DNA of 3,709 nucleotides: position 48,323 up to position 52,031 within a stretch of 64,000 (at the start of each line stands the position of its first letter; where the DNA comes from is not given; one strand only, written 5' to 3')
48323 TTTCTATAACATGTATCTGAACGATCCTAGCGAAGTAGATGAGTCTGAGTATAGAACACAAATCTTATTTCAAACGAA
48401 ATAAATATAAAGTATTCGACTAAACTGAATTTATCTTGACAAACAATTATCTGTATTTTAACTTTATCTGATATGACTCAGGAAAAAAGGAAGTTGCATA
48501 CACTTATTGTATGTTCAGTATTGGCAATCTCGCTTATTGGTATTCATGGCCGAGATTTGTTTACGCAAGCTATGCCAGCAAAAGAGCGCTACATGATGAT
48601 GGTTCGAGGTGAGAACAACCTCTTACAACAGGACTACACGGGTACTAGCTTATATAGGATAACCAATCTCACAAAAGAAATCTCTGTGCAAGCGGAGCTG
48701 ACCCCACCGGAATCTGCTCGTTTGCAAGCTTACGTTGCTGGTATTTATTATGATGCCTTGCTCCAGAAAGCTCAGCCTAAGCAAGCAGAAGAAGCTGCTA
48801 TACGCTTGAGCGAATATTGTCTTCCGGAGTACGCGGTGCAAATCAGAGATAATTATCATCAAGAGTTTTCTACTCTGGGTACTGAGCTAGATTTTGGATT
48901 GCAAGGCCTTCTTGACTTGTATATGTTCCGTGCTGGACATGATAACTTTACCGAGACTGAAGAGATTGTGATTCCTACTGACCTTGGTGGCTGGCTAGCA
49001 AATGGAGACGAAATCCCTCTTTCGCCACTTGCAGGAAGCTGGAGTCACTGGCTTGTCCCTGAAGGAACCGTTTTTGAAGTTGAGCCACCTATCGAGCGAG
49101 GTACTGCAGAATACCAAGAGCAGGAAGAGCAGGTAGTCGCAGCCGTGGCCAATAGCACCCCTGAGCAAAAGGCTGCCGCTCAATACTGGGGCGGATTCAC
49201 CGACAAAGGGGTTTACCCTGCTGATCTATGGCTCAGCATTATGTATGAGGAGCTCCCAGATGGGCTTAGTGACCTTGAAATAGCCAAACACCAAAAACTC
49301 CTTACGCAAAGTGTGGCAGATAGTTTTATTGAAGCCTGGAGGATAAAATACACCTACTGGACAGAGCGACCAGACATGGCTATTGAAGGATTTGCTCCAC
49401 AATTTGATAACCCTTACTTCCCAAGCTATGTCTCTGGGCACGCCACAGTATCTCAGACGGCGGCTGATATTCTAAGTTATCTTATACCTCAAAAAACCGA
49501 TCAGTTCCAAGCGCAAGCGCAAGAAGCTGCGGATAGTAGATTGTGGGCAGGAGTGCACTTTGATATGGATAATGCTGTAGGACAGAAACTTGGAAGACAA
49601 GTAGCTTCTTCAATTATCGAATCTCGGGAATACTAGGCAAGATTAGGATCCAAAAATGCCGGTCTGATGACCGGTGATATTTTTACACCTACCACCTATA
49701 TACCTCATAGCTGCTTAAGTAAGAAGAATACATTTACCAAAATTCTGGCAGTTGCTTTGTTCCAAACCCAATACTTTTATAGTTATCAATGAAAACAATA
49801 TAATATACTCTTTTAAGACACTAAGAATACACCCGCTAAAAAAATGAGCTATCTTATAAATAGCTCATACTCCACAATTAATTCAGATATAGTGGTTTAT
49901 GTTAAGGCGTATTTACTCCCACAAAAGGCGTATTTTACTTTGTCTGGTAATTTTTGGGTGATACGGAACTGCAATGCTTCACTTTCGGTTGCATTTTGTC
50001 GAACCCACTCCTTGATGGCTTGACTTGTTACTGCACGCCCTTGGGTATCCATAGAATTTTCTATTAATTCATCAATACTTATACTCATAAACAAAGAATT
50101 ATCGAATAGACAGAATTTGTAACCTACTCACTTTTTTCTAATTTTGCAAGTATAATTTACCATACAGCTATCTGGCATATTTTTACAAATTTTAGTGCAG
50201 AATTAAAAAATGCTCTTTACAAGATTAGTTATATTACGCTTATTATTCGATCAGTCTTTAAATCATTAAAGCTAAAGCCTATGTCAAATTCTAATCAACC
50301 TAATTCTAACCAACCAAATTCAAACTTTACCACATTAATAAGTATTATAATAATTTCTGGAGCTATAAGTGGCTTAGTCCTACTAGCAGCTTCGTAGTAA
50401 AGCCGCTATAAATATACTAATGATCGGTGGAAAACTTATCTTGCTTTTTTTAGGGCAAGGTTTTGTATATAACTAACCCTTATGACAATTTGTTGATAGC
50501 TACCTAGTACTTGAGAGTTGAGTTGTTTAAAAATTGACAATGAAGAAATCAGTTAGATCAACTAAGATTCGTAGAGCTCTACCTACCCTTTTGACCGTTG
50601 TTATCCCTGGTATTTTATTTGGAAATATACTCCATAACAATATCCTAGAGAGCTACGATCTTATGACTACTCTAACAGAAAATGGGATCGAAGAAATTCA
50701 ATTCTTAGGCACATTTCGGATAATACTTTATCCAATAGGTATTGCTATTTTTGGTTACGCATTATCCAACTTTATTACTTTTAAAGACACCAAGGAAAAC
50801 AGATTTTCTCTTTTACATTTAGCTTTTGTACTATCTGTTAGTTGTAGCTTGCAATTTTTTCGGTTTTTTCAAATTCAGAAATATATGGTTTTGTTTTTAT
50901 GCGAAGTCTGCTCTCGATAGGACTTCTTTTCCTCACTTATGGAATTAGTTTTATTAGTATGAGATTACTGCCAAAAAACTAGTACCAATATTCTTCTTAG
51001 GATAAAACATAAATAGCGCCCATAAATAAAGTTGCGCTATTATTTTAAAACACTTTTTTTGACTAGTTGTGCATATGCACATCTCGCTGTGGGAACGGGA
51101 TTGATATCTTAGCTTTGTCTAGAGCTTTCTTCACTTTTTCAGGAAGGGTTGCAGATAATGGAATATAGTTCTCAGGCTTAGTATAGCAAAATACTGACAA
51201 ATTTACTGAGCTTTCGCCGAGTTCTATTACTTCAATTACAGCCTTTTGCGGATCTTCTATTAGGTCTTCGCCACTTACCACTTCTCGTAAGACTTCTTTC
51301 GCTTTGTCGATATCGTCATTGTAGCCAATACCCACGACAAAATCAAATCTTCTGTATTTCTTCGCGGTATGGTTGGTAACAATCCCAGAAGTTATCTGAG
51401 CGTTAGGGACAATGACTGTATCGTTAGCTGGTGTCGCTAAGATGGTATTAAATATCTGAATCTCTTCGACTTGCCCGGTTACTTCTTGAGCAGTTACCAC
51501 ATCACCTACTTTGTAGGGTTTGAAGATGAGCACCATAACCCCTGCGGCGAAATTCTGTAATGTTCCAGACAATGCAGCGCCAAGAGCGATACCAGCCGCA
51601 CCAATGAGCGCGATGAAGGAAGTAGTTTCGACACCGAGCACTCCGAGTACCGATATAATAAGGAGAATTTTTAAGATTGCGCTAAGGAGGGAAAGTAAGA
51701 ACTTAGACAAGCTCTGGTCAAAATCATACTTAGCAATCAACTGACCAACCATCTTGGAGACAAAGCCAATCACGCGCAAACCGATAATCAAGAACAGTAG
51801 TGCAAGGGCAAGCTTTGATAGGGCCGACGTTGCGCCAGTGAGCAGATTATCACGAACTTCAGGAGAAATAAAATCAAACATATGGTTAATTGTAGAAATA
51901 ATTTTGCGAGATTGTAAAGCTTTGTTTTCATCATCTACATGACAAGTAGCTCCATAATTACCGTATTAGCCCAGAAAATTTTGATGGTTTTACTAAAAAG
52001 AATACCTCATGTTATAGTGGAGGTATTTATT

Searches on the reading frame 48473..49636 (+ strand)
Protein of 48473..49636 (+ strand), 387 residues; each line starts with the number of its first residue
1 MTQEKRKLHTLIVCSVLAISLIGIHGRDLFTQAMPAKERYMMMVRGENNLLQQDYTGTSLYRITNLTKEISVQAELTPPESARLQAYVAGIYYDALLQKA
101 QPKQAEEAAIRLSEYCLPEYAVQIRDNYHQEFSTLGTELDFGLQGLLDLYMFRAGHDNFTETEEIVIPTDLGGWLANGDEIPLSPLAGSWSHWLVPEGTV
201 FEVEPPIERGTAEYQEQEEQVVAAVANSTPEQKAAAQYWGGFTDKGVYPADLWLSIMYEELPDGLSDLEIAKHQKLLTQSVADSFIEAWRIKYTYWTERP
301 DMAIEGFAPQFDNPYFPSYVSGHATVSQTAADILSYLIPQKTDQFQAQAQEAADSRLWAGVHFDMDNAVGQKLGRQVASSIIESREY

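Call 43: search_protein_families(library=pfam, proteins=[window:48473-49636:+], max_evalue=0.0001)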
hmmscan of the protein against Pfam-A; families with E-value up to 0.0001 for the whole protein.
window:48473-49636:+ (387 aa): 1 family
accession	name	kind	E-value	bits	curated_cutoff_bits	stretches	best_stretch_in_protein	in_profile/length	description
PF01569.27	PAP2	-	1.7e-07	31.5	27.2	1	291-375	19-115/130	PAP2 superfamily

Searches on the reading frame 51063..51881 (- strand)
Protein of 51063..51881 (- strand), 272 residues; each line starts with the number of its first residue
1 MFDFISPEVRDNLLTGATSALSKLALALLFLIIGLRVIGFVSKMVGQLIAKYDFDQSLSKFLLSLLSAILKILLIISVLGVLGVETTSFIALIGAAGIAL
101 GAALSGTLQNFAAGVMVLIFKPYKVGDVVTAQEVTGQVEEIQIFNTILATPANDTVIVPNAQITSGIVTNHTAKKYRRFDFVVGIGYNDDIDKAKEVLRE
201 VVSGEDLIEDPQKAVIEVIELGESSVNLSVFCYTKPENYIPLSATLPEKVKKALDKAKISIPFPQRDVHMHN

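Call 43: search_protein_families(library=pfam, proteins=[window:51063-51881:-], max_evalue=0.0001)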
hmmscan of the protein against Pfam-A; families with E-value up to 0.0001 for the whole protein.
window:51063-51881:- (272 aa): 3 families
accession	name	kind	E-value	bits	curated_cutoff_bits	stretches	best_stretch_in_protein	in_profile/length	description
PF00924.24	MS_channel_2nd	-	6.9e-20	71.4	20.2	1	107-172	2-67/68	Mechanosensitive ion channel, beta-domain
PF21082.3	MS_channel_3rd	-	1.1e-08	35.8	21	1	180-261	2-88/88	Mechanosensitive ion channel MscS, C-terminal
PF05552.17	MS_channel_1st_1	-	4e-05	23.9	22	1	12-56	5-49/50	Mechanosensitive ion channel, conserved TM helix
